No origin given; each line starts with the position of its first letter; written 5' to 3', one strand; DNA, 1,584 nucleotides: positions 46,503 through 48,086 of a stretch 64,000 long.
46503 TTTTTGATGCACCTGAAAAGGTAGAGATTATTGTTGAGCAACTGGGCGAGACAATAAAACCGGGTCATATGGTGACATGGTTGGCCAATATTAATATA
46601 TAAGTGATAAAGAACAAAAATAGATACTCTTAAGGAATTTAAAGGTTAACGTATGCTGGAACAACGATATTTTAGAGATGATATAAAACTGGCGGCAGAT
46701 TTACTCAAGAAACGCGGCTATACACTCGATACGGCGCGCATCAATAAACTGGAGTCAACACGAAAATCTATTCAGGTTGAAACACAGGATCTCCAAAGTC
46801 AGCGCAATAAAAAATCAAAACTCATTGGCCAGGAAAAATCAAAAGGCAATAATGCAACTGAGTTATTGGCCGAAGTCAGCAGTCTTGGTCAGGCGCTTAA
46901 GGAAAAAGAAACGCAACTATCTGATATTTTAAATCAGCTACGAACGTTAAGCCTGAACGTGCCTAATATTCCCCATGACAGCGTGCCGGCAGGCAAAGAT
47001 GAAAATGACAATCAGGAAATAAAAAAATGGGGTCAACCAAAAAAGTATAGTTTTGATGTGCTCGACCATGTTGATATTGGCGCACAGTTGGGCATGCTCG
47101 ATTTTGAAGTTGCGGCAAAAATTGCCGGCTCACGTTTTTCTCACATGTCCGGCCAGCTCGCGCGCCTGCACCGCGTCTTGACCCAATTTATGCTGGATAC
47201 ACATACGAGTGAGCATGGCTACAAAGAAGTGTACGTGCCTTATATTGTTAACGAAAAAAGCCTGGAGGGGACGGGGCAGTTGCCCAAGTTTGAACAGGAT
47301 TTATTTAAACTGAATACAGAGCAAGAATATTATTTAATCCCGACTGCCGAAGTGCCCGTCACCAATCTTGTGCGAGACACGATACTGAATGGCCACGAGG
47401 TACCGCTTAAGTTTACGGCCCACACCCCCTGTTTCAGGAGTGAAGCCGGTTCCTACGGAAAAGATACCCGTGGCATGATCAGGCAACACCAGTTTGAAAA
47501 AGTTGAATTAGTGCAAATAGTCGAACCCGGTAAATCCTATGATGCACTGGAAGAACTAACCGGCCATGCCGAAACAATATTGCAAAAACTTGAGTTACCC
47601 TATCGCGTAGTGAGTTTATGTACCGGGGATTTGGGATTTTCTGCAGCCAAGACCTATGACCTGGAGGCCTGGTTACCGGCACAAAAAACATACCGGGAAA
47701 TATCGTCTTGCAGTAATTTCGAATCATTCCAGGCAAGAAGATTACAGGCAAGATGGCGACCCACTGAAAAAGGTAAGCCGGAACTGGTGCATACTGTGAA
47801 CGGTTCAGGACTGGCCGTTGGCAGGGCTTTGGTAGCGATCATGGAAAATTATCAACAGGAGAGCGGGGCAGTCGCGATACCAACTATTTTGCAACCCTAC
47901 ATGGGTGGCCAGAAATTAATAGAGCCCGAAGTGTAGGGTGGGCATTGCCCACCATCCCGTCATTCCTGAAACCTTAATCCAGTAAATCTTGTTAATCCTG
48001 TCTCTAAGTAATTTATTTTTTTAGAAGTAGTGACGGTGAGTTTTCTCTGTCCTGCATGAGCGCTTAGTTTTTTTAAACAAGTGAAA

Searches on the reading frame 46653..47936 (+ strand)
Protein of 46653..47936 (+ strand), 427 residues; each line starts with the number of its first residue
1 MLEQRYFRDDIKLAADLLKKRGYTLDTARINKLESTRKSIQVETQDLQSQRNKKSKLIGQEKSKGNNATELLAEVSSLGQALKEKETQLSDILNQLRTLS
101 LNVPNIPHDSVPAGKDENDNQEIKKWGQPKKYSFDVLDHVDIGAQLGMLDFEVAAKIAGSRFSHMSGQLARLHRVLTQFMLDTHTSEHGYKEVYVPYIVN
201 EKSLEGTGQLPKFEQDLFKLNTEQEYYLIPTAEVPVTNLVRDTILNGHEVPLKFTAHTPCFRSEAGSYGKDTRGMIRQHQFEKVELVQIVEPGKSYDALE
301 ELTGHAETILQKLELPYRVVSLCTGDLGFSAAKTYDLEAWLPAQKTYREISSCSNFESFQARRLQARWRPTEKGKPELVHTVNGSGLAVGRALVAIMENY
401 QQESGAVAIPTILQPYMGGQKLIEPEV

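Call 45: search_protein_families(library=pfam, proteins=[window:46653-47936:+], max_evalue=0.00001)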
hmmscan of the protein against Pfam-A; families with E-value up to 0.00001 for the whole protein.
window:46653-47936:+ (427 aa): 2 families
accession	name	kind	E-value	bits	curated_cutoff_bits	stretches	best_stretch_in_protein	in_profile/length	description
PF00587.30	tRNA-synt_2b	-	6.9e-42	144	29.3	1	221-400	4-179/179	tRNA synthetase class II core domain (G, H, P, S and T)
PF02403.27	Seryl_tRNA_N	-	1.9e-22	79.9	28.2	1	1-107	1-108/108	Seryl-tRNA synthetase N-terminal domain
